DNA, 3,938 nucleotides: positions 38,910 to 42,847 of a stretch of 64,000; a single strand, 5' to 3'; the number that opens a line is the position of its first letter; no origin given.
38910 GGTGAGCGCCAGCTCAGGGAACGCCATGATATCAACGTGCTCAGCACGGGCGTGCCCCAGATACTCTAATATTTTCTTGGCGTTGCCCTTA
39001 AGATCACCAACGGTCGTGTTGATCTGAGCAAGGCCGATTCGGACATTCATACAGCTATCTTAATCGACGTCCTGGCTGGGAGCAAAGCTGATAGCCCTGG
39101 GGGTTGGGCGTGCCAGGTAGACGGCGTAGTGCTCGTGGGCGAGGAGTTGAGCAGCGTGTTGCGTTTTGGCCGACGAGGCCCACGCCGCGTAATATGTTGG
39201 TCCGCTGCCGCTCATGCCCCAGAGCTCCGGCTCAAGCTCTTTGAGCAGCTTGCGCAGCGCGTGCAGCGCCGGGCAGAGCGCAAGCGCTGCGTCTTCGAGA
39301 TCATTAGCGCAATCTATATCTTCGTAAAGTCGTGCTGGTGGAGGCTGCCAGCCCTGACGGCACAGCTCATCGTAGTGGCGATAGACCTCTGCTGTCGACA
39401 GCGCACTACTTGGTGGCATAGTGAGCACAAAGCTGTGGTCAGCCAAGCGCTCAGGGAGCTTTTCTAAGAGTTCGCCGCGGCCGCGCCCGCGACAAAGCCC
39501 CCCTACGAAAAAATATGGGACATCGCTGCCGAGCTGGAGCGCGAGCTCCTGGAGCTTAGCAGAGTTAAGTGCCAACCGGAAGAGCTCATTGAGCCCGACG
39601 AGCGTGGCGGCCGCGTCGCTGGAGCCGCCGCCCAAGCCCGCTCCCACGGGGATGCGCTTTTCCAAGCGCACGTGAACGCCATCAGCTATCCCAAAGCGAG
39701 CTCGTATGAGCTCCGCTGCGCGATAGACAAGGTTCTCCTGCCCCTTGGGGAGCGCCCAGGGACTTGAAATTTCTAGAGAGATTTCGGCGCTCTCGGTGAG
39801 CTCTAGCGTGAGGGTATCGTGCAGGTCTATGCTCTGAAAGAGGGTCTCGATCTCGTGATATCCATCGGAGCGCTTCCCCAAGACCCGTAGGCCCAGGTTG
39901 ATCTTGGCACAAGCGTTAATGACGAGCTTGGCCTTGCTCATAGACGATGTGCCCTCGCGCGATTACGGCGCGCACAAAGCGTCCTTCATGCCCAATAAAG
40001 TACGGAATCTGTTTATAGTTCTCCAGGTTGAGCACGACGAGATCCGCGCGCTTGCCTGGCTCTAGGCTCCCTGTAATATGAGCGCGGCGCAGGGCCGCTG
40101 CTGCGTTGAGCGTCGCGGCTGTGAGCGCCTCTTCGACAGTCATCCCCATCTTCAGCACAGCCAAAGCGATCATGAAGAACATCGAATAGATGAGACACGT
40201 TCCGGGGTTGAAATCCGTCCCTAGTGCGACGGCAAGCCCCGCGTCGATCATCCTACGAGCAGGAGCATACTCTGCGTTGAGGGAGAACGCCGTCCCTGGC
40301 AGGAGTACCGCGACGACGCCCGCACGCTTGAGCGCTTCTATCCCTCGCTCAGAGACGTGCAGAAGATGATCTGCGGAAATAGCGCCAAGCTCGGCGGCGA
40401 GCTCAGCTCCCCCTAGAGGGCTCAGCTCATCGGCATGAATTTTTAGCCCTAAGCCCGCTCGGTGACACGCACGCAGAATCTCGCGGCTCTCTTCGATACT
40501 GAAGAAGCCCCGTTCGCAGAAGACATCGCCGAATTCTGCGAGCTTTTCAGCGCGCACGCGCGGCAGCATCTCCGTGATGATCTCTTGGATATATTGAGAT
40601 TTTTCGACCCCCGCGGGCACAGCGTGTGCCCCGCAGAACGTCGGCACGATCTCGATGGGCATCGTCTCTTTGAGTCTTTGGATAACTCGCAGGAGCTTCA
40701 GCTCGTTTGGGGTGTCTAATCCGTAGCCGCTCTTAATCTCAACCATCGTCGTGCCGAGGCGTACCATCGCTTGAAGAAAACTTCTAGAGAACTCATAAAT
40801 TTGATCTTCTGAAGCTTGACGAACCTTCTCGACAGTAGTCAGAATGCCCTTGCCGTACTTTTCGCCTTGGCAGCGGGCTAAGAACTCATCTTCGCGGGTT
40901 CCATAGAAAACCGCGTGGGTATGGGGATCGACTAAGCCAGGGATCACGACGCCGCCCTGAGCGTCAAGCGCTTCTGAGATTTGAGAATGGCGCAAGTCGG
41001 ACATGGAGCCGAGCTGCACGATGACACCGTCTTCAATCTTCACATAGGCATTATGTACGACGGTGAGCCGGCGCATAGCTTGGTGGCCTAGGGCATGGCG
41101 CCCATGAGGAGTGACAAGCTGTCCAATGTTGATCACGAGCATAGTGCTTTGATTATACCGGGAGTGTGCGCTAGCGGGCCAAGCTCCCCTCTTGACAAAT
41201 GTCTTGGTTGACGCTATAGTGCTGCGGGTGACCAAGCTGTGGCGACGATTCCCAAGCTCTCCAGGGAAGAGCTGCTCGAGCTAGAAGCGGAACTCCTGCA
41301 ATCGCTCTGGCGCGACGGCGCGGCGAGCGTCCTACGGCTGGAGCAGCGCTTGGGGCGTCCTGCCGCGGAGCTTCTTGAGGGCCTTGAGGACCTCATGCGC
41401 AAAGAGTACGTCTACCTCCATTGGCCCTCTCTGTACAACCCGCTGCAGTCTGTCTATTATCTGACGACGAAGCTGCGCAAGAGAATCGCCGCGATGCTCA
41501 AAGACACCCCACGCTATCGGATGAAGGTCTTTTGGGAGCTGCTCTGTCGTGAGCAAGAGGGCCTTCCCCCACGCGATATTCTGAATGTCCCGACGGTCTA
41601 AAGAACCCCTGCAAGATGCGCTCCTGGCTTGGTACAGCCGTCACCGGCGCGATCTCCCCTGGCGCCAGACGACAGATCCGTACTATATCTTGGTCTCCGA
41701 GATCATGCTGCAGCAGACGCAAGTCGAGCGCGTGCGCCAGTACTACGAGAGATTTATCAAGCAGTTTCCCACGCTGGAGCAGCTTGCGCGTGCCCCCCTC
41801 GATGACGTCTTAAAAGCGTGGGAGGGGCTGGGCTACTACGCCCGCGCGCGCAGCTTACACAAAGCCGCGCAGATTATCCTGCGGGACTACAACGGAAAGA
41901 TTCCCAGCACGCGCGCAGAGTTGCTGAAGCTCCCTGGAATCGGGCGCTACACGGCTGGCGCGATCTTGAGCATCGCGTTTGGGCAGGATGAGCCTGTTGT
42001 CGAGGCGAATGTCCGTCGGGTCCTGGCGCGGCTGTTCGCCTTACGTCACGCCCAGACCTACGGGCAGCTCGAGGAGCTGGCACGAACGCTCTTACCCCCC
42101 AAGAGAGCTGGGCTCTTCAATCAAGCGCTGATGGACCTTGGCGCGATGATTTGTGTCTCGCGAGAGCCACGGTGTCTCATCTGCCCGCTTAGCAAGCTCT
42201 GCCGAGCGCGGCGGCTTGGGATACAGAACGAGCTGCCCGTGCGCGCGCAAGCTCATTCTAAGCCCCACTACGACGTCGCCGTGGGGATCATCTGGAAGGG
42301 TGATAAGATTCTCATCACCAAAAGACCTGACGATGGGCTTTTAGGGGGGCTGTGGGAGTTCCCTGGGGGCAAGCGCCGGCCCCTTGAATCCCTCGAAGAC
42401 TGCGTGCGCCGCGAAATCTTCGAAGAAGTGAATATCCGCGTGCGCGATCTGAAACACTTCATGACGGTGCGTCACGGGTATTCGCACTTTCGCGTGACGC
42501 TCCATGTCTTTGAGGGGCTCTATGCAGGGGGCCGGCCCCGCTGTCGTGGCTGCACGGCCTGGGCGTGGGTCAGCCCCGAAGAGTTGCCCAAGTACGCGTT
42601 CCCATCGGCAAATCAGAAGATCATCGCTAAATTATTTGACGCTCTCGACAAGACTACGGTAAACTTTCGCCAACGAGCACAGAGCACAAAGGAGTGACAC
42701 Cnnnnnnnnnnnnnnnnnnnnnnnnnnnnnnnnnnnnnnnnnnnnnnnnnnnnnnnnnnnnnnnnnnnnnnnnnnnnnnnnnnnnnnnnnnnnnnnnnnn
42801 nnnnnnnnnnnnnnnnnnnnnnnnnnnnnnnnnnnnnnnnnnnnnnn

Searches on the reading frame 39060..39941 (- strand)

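Call 58: search_protein_families(library=pfam, proteins=[window:39060-39941:-], max_evalue=0.0001)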
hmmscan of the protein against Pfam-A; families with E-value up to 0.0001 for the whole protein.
window:39060-39941:- (293 aa): 1 family
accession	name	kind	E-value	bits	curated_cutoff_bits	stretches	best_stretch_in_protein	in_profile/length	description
PF00288.32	GHMP_kinases_N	-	4.4e-20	72.1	22.3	1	70-148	1-87/87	GHMP kinases N terminal domain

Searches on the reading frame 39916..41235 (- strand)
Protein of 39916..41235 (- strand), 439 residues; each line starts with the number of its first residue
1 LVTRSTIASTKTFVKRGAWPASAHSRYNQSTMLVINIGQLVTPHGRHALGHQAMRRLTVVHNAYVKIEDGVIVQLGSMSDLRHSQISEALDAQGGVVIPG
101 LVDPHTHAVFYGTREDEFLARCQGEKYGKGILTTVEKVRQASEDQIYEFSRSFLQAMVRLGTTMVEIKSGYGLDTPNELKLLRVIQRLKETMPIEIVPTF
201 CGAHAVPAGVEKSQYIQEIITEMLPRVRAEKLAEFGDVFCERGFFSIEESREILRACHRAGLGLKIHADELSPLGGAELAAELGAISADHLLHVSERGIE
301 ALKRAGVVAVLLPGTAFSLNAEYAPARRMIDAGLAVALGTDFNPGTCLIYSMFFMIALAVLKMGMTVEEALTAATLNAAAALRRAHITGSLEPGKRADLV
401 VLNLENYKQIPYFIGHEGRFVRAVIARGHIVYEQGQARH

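Call 58: search_protein_families(library=pfam, proteins=[window:39916-41235:-], max_evalue=0.0001)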
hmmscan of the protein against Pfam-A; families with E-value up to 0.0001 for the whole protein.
window:39916-41235:- (439 aa): 2 families
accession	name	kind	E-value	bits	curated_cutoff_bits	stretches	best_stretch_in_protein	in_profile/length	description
PF01979.26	Amidohydro_1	-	1.6e-29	103.7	25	1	96-431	1-345/345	Amidohydrolase family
PF07969.17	Amidohydro_3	-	2.2e-27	97.1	29.7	2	128-432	134-472/472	Amidohydrolase family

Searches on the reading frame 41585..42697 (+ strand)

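Call 58: search_protein_families(library=pfam, proteins=[window:41585-42697:+], max_evalue=0.0001)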
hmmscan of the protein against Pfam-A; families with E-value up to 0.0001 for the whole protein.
window:41585-42697:+ (370 aa): 4 families
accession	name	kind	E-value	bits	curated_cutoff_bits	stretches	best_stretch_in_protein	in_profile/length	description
PF14815.12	NUDIX_4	-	5.7e-32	110.3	35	1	232-348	1-112/113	NUDIX domain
PF00730.31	HhH-GPD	-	5.7e-25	88.2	26.2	1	37-172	1-108/108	HhH-GPD superfamily base excision DNA repair protein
PF00293.34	NUDIX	-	6.5e-17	62.2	21.1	1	230-349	3-133/134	NUDIX domain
PF00633.29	HHH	-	2.6e-10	40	24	1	102-130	2-30/30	Helix-hairpin-helix motif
